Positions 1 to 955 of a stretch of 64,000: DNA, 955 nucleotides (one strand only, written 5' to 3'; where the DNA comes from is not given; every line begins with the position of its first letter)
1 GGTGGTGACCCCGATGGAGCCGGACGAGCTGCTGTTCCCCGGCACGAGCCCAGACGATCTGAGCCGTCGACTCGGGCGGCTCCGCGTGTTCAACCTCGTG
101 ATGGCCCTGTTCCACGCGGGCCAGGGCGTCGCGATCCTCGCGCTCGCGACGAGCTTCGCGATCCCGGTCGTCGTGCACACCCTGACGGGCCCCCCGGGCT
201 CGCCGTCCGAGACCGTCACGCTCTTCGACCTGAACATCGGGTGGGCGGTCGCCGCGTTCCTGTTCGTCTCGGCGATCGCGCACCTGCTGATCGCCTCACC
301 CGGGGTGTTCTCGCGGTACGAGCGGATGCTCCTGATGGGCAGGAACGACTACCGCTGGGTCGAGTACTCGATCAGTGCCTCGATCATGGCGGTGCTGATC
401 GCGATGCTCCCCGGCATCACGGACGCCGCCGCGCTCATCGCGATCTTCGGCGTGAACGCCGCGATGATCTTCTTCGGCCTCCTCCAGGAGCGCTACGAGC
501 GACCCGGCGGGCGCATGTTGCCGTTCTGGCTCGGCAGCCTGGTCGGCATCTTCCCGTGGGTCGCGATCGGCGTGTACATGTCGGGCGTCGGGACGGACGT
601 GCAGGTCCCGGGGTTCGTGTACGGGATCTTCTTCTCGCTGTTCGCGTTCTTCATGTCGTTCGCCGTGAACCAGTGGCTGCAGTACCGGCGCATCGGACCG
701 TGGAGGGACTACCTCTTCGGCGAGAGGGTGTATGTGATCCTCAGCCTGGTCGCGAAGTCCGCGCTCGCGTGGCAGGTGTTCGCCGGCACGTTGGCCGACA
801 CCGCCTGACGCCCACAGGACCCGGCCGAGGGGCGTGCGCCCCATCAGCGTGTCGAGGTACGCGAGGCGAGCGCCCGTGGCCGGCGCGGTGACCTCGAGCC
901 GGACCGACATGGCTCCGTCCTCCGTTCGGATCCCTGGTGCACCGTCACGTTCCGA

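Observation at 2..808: Heliorhodopsin gene in a high-GC actinobacterial context with no retinal-biosynthesis partner in view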

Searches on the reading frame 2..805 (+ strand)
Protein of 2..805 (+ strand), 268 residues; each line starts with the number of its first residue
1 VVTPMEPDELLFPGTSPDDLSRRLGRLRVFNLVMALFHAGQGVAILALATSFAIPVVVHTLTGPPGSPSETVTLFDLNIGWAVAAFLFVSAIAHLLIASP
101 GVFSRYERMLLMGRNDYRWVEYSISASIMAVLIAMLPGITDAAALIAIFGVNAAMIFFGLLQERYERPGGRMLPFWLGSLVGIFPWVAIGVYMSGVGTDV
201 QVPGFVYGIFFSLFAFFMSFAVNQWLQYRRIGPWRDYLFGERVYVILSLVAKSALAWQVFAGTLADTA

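Call 4: search_protein_families(library=pfam, proteins=[window:2-805:+], max_evalue=0.01)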
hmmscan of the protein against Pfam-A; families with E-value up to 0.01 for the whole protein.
window:2-805:+ (268 aa): 1 family
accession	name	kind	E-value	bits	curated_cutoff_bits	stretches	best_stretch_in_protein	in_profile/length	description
PF18761.7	Heliorhodopsin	-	5.8e-96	320.9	26.7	1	27-264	1-242/242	Heliorhodopsin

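Call 5: search_solved_structures(query=window:2-805:+, max_evalue=0.01, show_alignments=3)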
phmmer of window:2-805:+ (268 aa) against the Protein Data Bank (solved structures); distinct sequences matched with E-value up to 0.01: 6.
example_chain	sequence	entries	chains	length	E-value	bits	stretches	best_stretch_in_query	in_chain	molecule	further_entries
9ljj_A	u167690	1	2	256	4e-76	259.5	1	24-265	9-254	Heliorhodopsin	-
6su3_X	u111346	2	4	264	4.4e-76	259.4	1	24-265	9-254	48C12 heliorhodopsin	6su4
6uh3_A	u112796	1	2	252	6.6e-76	258.8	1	24-264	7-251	Heliorhodopsin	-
6is6_A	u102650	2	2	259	2.4e-55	191.4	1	25-265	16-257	heliorhodopsin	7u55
7clj_A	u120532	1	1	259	5.9e-55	190.1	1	25-265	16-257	heliorhodopsin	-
9vfc_A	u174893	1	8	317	5.6e-37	131.2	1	46-263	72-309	heliorhodopsin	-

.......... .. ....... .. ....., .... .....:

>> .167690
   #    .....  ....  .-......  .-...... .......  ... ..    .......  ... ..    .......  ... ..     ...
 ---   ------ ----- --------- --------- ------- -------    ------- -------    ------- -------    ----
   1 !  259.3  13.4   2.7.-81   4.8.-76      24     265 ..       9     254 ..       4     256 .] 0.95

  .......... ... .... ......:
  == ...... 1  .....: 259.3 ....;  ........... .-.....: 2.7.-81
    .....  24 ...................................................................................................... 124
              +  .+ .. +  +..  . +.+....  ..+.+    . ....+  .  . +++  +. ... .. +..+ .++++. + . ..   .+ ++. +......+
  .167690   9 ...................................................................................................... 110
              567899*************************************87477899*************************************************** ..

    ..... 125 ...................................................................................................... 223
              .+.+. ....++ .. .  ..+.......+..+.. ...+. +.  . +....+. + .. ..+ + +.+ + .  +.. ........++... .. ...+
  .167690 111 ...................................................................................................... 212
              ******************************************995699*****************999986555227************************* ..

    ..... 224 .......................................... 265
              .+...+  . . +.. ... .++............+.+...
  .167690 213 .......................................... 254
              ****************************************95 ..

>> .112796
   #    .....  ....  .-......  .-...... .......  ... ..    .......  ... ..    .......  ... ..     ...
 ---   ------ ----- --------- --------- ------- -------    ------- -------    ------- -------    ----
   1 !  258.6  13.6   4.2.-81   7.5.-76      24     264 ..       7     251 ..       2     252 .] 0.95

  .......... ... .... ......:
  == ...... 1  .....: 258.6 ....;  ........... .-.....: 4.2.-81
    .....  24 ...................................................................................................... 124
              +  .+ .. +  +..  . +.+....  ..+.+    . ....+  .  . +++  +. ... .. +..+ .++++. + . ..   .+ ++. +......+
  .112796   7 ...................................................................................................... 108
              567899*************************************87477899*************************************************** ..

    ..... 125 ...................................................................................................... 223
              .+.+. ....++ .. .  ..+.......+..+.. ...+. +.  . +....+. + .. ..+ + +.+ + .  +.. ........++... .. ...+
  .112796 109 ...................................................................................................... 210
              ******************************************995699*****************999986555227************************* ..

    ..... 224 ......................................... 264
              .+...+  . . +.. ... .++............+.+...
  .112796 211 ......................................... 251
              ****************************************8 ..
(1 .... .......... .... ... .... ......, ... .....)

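Call 7: find_encoding_contigs(protein=window:14-805:+, flank=10000, max_places=6)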
Protein seq(264 aa) (264 aa): no gene with exactly this product is on record in the collection.

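Call 8: find_homologous_proteins(query=window:2-805:+, max_evalue=1e-20)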
Query window:2-805:+ (268 aa): 6837 proteins with E <= 1e-20 among 8000 candidates; the best 120 are listed.
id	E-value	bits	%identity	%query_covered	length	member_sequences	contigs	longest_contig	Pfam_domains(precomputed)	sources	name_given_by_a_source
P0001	1.7e-169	580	99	100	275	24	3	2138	PF18761.8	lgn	-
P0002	1.5e-151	522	88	99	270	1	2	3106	PF18761.8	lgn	-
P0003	7.2e-150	516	89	98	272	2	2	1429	PF18761.8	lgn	-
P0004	1.1e-143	496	83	98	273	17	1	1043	PF18761.8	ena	-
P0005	1.6e-141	489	83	98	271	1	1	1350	PF18761.8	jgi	jgi:hypothetical protein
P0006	5.8e-141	487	82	99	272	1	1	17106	PF18761.8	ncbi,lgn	-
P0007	4.0e-137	474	81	99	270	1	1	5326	PF18761.8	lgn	-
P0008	1.5e-136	472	79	98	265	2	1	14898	PF18761.8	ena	-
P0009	2.8e-136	472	79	98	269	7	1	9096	PF18761.8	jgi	-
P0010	8.7e-136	470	79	98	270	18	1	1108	PF18761.8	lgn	-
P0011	2.7e-134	465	78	98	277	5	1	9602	PF18761.8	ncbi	-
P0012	4.4e-134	464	78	98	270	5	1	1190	PF18761.8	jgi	-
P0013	6.2e-134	464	79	98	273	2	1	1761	PF18761.8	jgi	-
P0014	5.8e-133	461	78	99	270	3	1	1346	PF18761.8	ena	-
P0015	4.5e-132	458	78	97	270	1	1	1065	PF18761.8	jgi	jgi:hypothetical protein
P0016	1.6e-131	456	76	99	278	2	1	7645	PF18761.8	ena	-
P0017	5.0e-130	451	78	97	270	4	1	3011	PF18761.8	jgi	jgi:hypothetical protein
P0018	4.2e-129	448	76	96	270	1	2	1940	PF18761.8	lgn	-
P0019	8.3e-129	447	78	96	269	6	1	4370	PF18761.8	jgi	jgi:hypothetical protein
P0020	2.4e-128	446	76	97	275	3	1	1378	PF18761.8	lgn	-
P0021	2.8e-128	445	76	97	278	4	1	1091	PF18761.8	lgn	-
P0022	4.8e-128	445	76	98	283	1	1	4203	PF18761.8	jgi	jgi:hypothetical protein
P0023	5.0e-128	445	75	99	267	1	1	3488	PF18761.8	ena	-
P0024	7.5e-128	444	76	98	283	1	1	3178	PF18761.8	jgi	jgi:hypothetical protein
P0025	1.1e-127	443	77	96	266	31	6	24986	PF18761.8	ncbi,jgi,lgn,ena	ncbi:MAG: heliorhodopsin HeR [Nocardioidaceae bacterium]|jgi:Heliorhodopsin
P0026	3.9e-127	442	77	96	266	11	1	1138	PF18761.8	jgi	jgi:hypothetical protein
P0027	1.1e-126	440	74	99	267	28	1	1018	PF18761.8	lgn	-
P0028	1.6e-126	440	74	97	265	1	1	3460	PF18761.8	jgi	jgi:hypothetical protein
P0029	1.7e-126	440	74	99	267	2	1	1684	PF18761.8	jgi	jgi:hypothetical protein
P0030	1.8e-126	439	74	99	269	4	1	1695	PF18761.8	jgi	jgi:hypothetical protein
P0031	3.1e-126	439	74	99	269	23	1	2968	PF18761.8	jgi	jgi:hypothetical protein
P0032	3.5e-126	438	75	97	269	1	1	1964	PF18761.8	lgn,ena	-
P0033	7.6e-126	437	74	99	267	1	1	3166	PF18761.8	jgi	jgi:hypothetical protein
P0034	1.1e-125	437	74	99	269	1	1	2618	PF18761.8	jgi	jgi:hypothetical protein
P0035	1.2e-125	437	74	99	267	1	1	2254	PF18761.8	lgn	-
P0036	1.3e-125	437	77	96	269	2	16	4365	PF18761.8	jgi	jgi:hypothetical protein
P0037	1.3e-125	437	77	96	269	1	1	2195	PF18761.8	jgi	jgi:hypothetical protein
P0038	2.5e-125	436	74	97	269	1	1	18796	PF18761.8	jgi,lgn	jgi:hypothetical protein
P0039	2.6e-125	436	74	99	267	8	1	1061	PF18761.8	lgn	-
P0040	5.5e-125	435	74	96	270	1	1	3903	PF18761.8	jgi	jgi:hypothetical protein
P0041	5.8e-125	434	74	99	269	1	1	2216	PF18761.8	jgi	jgi:Heliorhodopsin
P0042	8.2e-125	434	74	96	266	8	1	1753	PF18761.8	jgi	jgi:hypothetical protein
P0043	1.0e-124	434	74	99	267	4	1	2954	PF18761.8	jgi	jgi:hypothetical protein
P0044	1.3e-124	433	74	96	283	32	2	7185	PF18761.8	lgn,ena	-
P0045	1.4e-124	433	74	99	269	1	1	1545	PF18761.8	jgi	jgi:hypothetical protein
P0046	1.4e-124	433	73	97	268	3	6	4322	PF18761.8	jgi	jgi:hypothetical protein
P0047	2.2e-124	433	74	99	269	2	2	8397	PF18761.8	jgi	jgi:Heliorhodopsin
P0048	2.7e-124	432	75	99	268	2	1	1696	PF18761.8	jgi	jgi:hypothetical protein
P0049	3.4e-124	432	73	98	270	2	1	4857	PF18761.8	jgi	jgi:hypothetical protein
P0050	4.4e-124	432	74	99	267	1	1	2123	PF18761.8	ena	-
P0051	9.4e-124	431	74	99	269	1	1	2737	PF18761.8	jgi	jgi:hypothetical protein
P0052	1.8e-123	430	73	99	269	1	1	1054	PF18761.8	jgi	jgi:hypothetical protein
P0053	9.0e-123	427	72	99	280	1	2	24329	PF18761.8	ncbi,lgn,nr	ncbi:MAG TPA: heliorhodopsin HeR [Actinomycetota bacterium]|nr:heliorhodopsin HeR [Actinomycetota ba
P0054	1.0e-122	427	74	96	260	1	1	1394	PF18761.8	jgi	jgi:hypothetical protein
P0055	1.1e-122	427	73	96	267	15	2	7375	PF18761.8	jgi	jgi:Heliorhodopsin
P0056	2.2e-122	426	72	99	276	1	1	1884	PF18761.8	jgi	jgi:hypothetical protein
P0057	5.2e-122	425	74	95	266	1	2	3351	PF18761.8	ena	-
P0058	1.9e-121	423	74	99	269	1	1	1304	PF18761.8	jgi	jgi:hypothetical protein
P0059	5.2e-121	422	74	95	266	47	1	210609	PF18761.8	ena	-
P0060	1.2e-120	420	72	96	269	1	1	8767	PF18761.8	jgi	jgi:hypothetical protein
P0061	1.2e-120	420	72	99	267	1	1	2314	PF18761.8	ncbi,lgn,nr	ncbi:MAG TPA: heliorhodopsin HeR [Actinomycetota bacterium]|nr:heliorhodopsin HeR [Actinomycetota ba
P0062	1.7e-120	420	72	97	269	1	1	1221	PF18761.8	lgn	-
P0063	1.9e-120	420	73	96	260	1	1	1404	PF18761.8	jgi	jgi:hypothetical protein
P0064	3.1e-120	419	75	94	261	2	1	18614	PF18761.8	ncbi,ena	-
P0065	4.1e-120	419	71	96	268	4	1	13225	PF18761.8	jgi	jgi:Heliorhodopsin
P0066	5.5e-120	418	72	96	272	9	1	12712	PF18761.8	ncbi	ncbi:MAG TPA: heliorhodopsin HeR, partial [Actinomycetota bacterium]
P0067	8.5e-120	418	74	96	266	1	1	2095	PF18761.8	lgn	-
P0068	3.1e-119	416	73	96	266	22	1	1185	PF18761.8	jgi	jgi:Heliorhodopsin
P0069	4.5e-119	415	71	98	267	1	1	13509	PF18761.8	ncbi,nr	ncbi:MAG TPA: heliorhodopsin HeR [Actinomycetota bacterium]|nr:heliorhodopsin HeR [Actinomycetota ba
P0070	8.1e-119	414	71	98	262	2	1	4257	PF18761.8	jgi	jgi:hypothetical protein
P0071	1.4e-118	414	72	95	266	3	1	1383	PF18761.8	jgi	jgi:hypothetical protein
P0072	3.5e-118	412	74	93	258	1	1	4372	PF18761.8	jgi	jgi:hypothetical protein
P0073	9.3e-118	411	73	93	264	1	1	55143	PF18761.8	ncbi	-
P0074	1.5e-117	410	74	93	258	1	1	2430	PF18761.8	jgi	jgi:hypothetical protein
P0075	2.4e-117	410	73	92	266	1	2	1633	PF18761.8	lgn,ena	-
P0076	2.8e-117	409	72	93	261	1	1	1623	PF18761.8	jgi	jgi:Heliorhodopsin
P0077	2.2e-116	406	70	97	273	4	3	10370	PF18761.8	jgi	jgi:hypothetical protein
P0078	2.6e-116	406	74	96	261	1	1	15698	PF18761.8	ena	-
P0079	8.2e-102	359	65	95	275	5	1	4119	PF18761.8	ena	-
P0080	1.8e-101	357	64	93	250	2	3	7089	PF18761.8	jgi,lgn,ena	-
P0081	4.7e-101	356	67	93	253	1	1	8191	PF18761.8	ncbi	ncbi:MAG TPA: heliorhodopsin HeR [Actinomycetota bacterium]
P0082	1.6e-100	354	68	91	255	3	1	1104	PF18761.8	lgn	-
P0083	1.6e-100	354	65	91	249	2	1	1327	PF18761.8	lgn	-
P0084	2.8e-100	354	63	97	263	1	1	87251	PF18761.8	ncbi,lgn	ncbi:MAG TPA: heliorhodopsin HeR [Actinomycetota bacterium]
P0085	9.5e-100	352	63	97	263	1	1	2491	PF18761.8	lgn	-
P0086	1.4e-99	351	64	92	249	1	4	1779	PF18761.8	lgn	-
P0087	5.4e-99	349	66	90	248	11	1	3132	PF18761.8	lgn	-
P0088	5.6e-99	349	65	88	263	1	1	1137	PF18761.8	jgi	jgi:hypothetical protein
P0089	8.5e-99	349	66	93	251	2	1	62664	PF18761.8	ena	-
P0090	2.5e-98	347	66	91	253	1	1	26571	PF18761.8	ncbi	-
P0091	3.7e-98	347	64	90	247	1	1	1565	PF18761.8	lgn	-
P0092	3.8e-98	347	64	92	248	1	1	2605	PF18761.8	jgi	jgi:hypothetical protein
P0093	6.8e-98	346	64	92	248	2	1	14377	PF18761.8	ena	-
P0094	7.3e-98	346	65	91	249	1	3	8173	PF18761.8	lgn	-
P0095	9.6e-98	345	65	90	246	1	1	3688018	PF18761.8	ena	-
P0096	1.0e-97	345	66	90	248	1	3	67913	PF18761.8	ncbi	-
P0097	1.1e-97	345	64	92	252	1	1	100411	PF18761.8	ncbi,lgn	-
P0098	1.4e-97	345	62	93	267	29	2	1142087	PF18761.8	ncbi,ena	-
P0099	2.0e-97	344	65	93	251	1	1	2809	PF18761.8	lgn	-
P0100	2.9e-97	344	66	91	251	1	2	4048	PF18761.8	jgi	-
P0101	5.0e-97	343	62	93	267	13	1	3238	PF18761.8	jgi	jgi:hypothetical protein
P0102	7.6e-97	342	65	90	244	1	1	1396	PF18761.8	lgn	-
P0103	1.2e-96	342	65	90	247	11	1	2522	PF18761.8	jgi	jgi:hypothetical protein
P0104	1.4e-96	341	65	91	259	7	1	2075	PF18761.8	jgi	jgi:hypothetical protein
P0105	1.7e-96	341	64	93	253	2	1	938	PF18761.8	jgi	jgi:hypothetical protein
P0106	1.7e-96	341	64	97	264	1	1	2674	PF18761.8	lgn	-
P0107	1.7e-96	341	67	92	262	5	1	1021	PF18761.8,PF01036.25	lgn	-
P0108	1.8e-96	341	66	94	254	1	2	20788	PF18761.8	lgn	-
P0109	2.2e-96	341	60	97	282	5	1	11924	PF18761.8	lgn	-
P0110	2.2e-96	341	67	90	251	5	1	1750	PF18761.8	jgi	jgi:hypothetical protein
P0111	2.7e-96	340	62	93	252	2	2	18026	PF18761.8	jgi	jgi:hypothetical protein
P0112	3.6e-96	340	62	91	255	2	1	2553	PF18761.8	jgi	jgi:hypothetical protein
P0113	3.8e-96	340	66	90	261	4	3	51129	PF18761.8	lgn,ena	-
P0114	4.5e-96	340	66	88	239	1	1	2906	PF18761.8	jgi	jgi:hypothetical protein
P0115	4.6e-96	340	62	91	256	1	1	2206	PF18761.8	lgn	-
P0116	4.7e-96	340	67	90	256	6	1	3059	PF18761.8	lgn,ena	-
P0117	5.4e-96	340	65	89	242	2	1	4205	PF18761.8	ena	-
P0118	7.7e-96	339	63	91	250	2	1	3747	PF18761.8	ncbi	-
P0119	8.3e-96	339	65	91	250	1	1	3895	PF18761.8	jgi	jgi:hypothetical protein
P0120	8.8e-96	339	65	90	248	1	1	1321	PF18761.8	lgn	-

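Call 10: find_related_loci(query=window:2-805:+, collection=genome_contigs, flank=10000)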
Query window:2-805:+ (268 aa) in genome_contigs; peptide patterns used: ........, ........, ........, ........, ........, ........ (x = any residue, [..] = any of these).
568 stretches matched a pattern; 324 encode a relative of the query (tblastn E <= 1e-3); the best 80 are kept; 80 distinct loci.
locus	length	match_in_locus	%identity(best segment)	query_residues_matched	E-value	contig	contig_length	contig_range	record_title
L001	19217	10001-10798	90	1-266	3e-147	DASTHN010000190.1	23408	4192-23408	MAG TPA_asm: Actinomycetota bacterium isolate SMAG_U671 k141_75760, whole genome shotgun sequence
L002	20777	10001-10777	75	9-267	8e-130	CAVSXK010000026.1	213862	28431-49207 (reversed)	MAG: uncultured Actinomycetes bacterium isolate MFD05567.bin.2.20 genome assembly, contig: contig_9026, whole genome sho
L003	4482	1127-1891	73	11-265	7e-126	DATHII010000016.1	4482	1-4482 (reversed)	MAG TPA_asm: Jiangellaceae bacterium isolate SMAG_U12522 k141_142326, whole genome shotgun sequence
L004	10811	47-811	73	11-265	9e-124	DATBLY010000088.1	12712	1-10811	MAG TPA_asm: Actinomycetota bacterium isolate SMAG_U3984 k141_3882559, whole genome shotgun sequence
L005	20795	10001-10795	72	3-267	2e-122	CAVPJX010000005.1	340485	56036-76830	MAG: uncultured Actinomycetes bacterium isolate MFD10007.bin.1.62 genome assembly, contig: contig_34626, whole genome sh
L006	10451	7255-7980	66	25-265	7e-100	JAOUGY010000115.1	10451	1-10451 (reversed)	MAG: Acidimicrobiia bacterium isolate 4_1_May_SF_Bin47 4_1_May_SF_Bin47_scaffold_2724_c1, whole genome shotgun sequence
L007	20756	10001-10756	62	15-264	2e-97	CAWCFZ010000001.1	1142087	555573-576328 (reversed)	MAG: uncultured Actinomycetota bacterium isolate MFD01275.bin.1.124 genome assembly, contig: contig_10570, whole genome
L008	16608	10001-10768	61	13-266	6e-97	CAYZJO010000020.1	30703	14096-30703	MAG TPA_asm: uncultured Dehalococcoidaceae bacterium isolate binchicken_co235_250 genome assembly, contig: NODE_3546_len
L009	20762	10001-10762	62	16-267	5e-96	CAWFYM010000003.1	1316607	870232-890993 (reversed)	MAG: uncultured Actinomycetota bacterium isolate MFD05442.bin.1.323 genome assembly, contig: contig_16058, whole genome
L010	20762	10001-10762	62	15-267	1e-95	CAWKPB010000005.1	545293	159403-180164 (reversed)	MAG: uncultured Actinomycetota bacterium isolate MFD09779.bin.1.202 genome assembly, contig: contig_50656, whole genome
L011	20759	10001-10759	64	16-266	2e-94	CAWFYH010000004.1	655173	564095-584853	MAG: uncultured Actinomycetota bacterium isolate MFD05442.bin.1.398 genome assembly, contig: contig_29869, whole genome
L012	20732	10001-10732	61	26-268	5e-94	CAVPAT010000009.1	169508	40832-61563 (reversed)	MAG: uncultured Acidimicrobiia bacterium isolate MFD09779.bin.2.249 genome assembly, contig: contig_59316, whole genome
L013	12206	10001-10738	62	21-265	1e-93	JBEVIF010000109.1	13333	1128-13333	MAG: Acidimicrobiia bacterium isolate T2R6BO_autometa_bin_0009 T2R6BO_autometa_bin_0009_k133_9331613, whole genome shotg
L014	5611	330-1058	65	24-265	1e-93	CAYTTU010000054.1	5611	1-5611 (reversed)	MAG TPA_asm: uncultured Acidimicrobiia bacterium isolate binchicken_co31_379 genome assembly, contig: k141_1587003, whol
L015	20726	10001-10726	64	24-265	4e-92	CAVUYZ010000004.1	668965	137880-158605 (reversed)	MAG: uncultured bacterium isolate MFD05684.bin.2.255 genome assembly, contig: contig_32914, whole genome shotgun sequenc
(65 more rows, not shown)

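Call 33: find_encoding_contigs(protein=P0001, flank=10000, max_places=4)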
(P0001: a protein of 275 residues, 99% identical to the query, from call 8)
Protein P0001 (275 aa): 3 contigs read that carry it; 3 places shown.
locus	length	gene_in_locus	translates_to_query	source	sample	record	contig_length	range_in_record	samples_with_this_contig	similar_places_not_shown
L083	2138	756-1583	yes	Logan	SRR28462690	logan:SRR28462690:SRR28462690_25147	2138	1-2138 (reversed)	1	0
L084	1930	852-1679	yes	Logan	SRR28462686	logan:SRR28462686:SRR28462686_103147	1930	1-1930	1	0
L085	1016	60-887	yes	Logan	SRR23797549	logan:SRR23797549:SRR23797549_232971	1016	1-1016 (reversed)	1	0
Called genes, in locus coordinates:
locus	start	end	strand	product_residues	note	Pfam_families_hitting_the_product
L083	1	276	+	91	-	?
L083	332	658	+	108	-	-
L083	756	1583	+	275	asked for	PF18761:Heliorhodopsin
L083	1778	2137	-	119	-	?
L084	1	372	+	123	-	?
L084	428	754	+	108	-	-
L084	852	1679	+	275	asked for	PF18761:Heliorhodopsin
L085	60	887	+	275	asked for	PF18761:Heliorhodopsin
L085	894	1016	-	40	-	?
